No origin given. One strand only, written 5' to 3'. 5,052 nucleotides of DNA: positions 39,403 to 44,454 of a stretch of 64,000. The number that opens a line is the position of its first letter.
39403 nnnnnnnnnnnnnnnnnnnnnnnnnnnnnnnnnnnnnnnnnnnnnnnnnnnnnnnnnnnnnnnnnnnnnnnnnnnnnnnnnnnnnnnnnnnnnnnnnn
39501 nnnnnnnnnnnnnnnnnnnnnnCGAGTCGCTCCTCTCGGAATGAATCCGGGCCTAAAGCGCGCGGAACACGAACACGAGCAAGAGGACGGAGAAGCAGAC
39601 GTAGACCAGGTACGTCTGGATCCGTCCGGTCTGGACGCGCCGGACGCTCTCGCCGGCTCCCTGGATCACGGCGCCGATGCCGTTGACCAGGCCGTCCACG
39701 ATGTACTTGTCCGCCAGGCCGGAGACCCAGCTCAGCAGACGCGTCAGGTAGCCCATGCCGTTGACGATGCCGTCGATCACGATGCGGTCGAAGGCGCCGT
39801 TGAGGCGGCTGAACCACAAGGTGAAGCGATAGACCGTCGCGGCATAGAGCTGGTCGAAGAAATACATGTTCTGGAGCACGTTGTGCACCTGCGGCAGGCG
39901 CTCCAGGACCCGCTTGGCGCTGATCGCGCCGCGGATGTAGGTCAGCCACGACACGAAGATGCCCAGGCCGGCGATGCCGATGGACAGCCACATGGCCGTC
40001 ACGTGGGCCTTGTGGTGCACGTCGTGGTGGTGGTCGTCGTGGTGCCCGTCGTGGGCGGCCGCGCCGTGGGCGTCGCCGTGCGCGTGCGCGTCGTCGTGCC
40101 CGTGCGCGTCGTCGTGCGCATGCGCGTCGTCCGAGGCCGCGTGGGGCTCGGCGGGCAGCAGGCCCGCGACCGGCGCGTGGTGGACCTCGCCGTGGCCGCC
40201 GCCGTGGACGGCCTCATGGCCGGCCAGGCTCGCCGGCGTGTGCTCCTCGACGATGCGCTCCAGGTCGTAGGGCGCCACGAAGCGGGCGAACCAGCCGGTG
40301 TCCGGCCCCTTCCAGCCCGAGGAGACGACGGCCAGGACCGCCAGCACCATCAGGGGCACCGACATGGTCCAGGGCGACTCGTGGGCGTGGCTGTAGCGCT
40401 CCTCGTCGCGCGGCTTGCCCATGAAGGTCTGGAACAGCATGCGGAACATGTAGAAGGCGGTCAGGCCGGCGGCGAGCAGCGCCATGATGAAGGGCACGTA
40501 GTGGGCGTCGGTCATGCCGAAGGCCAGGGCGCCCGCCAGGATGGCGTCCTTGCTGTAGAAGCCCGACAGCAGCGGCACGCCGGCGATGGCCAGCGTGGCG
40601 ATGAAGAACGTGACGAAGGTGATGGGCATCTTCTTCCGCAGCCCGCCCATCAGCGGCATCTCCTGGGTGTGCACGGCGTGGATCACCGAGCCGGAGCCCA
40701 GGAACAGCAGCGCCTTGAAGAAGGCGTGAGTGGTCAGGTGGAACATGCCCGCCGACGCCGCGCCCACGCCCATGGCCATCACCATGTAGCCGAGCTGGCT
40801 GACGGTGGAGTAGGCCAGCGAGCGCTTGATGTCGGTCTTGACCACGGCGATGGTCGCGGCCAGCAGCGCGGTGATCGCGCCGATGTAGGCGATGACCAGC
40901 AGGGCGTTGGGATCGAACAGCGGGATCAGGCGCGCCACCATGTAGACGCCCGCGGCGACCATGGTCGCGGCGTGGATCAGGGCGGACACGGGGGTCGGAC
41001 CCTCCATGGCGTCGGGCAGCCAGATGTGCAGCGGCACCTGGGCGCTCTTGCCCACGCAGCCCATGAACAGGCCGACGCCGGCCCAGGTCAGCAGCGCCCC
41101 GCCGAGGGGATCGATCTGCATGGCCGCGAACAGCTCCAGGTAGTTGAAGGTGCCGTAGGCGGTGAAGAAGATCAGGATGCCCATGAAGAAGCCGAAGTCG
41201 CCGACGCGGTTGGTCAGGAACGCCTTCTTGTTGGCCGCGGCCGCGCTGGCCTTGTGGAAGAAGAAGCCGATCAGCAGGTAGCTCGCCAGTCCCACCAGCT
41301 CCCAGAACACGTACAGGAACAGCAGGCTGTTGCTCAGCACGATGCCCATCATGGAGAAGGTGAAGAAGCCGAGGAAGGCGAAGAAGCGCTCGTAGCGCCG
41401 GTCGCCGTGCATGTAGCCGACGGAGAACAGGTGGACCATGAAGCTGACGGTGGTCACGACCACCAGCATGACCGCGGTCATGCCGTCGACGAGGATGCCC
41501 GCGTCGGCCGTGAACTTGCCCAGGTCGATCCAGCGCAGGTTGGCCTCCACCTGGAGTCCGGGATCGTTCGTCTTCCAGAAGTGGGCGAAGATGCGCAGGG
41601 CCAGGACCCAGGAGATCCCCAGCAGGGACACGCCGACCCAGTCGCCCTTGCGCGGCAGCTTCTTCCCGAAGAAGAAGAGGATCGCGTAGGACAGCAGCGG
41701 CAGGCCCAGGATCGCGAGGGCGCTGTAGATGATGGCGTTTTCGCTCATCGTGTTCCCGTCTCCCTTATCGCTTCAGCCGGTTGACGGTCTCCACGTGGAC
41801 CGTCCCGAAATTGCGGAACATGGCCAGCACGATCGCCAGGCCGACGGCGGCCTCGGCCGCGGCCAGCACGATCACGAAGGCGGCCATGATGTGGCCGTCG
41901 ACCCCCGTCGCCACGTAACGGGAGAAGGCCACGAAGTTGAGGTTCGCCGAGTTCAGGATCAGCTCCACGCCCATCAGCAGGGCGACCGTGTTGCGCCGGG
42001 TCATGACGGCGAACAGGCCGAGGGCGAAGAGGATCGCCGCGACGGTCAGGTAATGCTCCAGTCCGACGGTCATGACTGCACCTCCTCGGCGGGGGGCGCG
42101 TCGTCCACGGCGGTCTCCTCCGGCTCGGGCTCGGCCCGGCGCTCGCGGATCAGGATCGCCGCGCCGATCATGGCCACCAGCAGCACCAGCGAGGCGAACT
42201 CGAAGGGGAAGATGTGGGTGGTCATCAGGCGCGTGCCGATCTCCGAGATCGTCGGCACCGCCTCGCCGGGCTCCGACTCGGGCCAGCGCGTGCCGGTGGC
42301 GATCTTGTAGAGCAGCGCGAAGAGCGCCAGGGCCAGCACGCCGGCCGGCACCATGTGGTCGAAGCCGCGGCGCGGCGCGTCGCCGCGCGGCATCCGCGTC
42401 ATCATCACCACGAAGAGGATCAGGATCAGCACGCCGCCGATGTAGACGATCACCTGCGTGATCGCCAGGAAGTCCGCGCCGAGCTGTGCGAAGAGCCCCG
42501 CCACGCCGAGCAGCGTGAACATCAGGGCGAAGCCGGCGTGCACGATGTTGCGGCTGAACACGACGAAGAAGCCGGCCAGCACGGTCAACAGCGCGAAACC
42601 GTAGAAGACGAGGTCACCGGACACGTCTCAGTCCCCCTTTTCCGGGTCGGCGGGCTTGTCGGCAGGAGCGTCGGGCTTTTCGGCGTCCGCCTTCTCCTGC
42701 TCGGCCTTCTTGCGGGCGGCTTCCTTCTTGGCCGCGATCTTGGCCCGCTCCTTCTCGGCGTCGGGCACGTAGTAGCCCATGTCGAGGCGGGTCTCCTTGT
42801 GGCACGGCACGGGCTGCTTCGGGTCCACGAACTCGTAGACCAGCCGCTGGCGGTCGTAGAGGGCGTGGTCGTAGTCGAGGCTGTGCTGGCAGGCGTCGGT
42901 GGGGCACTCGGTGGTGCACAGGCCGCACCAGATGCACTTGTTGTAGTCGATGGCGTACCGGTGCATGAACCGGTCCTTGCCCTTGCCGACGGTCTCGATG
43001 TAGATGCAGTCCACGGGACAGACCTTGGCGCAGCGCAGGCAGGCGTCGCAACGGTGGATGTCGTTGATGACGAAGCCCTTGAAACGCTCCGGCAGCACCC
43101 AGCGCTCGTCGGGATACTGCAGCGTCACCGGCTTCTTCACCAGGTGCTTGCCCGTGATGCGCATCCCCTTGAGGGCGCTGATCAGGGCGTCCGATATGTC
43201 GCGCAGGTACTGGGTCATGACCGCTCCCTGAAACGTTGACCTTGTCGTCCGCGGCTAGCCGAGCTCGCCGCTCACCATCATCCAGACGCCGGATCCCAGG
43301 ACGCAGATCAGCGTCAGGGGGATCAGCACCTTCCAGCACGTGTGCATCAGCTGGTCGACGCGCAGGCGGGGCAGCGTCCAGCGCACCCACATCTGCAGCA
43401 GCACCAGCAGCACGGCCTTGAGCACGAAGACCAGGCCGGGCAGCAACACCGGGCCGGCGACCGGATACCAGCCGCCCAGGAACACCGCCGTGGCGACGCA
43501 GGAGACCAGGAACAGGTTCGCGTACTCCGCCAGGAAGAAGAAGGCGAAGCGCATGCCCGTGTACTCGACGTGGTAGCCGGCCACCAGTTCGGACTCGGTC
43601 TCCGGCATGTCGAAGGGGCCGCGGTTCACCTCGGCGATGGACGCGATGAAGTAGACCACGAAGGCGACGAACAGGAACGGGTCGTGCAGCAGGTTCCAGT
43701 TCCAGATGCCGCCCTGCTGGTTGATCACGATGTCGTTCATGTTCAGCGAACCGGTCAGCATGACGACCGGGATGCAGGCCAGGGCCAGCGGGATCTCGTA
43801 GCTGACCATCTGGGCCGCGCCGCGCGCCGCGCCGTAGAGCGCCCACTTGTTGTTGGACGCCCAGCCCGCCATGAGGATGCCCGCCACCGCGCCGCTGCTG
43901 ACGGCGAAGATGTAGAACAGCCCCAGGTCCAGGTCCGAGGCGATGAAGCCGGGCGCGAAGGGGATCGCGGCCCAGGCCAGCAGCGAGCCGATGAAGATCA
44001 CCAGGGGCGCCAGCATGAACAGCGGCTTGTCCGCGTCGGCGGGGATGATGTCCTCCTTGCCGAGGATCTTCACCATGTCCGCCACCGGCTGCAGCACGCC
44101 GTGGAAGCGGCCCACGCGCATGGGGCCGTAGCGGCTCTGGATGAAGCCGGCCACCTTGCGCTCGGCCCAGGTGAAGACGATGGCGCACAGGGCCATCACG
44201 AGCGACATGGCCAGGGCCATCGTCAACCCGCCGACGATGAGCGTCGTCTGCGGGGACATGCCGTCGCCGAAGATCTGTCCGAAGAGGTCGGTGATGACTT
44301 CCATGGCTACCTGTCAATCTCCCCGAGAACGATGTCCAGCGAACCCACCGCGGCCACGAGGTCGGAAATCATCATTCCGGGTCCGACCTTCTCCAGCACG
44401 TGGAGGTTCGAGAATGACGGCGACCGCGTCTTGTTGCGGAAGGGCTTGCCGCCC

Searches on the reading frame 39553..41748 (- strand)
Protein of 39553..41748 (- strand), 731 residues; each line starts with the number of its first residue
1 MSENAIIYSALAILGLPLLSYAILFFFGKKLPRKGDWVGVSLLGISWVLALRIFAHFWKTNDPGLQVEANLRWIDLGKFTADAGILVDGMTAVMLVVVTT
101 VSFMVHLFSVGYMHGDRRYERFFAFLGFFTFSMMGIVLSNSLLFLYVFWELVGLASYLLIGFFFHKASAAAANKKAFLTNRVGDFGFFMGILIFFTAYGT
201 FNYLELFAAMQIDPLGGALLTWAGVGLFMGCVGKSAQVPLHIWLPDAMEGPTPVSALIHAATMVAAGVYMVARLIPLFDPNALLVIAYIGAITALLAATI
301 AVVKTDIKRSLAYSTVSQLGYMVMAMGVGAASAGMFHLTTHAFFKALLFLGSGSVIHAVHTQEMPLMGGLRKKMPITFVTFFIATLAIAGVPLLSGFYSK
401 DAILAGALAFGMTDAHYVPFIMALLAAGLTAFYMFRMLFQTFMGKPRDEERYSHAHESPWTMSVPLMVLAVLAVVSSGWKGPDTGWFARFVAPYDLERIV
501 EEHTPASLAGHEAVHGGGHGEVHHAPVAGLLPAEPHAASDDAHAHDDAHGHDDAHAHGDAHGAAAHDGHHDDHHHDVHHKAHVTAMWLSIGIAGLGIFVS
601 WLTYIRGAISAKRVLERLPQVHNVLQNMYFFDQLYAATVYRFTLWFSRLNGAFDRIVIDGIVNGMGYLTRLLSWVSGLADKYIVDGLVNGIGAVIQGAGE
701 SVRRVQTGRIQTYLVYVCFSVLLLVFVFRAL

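Call 9: search_protein_families(library=pfam, proteins=[window:39553-41748:-], max_evalue=0.001)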
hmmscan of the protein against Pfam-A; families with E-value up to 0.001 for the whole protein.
window:39553-41748:- (731 aa): 2 families
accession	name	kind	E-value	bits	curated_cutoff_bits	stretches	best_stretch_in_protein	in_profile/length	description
PF00361.26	Proton_antipo_M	-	1.3e-78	264.6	21.5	1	139-413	1-281/294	NADH:quinone oxidoreductase/Mrp antiporter, TM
PF00662.26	Proton_antipo_N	-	4.2e-21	75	24.5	1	73-123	1-51/51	NADH-Ubiquinone oxidoreductase (complex I), chain 5 N-terminus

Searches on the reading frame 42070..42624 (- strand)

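Call 10: search_protein_families(library=pfam, proteins=[window:42070-42624:-], max_evalue=0.001)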
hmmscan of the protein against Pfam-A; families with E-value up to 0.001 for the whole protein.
window:42070-42624:- (184 aa): 1 family
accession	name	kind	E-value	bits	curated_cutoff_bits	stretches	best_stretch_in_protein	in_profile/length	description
PF00499.25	Oxidored_q3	-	1.8e-38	132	33.2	1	18-158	2-146/146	NADH-ubiquinone/plastoquinone oxidoreductase chain 6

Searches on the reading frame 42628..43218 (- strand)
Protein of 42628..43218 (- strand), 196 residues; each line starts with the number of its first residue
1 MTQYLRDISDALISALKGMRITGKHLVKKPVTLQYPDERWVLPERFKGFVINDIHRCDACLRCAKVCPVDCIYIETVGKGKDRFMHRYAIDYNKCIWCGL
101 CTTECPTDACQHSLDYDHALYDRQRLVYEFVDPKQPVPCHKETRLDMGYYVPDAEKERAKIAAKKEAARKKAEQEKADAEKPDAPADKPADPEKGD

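Call 10: search_protein_families(library=pfam, proteins=[window:42628-43218:-], max_evalue=0.001)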
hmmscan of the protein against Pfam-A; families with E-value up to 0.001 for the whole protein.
window:42628-43218:- (196 aa): 8 families
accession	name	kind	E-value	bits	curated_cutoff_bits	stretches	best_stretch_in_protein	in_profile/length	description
PF12838.12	Fer4_7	-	1e-09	39.1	27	1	56-109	1-52/52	4Fe-4S dicluster domain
PF00037.32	Fer4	-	9.9e-09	35.1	21.1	2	89-109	2-22/24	4Fe-4S binding domain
PF12797.12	Fer4_2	-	8.1e-08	32.2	24.5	1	88-107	3-22/22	4Fe-4S binding domain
PF13237.11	Fer4_10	-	9.9e-08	32.2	25.5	2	50-106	2-53/53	4Fe-4S dicluster domain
PF14697.11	Fer4_21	-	5e-07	30.2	35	0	55-73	39-58/59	4Fe-4S dicluster domain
PF12837.12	Fer4_6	-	3.1e-06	27.3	25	0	90-109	4-23/24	4Fe-4S binding domain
PF13187.11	Fer4_9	-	8e-06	26.2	27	1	56-109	1-51/52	4Fe-4S dicluster domain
PF13183.11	Fer4_8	-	3.3e-05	24.8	27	0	47-70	46-67/68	4Fe-4S dicluster domain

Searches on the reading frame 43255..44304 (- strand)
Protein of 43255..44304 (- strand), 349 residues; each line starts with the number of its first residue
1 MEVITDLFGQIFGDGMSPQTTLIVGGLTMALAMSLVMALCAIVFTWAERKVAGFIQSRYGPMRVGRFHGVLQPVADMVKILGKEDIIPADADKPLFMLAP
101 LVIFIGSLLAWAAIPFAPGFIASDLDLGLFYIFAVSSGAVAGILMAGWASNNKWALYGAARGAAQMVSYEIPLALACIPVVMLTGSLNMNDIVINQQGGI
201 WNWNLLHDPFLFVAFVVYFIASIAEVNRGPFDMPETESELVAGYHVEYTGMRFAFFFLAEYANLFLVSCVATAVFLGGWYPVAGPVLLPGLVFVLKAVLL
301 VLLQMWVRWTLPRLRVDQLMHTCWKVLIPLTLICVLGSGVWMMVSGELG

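Call 10: search_protein_families(library=pfam, proteins=[window:43255-44304:-], max_evalue=0.001)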
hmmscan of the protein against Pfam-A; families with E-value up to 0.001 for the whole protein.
window:43255-44304:- (349 aa): 1 family
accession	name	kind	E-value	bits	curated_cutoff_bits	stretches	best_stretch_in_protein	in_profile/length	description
PF00146.26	NADHdh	-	1.4e-116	389.5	27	1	31-336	4-295/298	NADH dehydrogenase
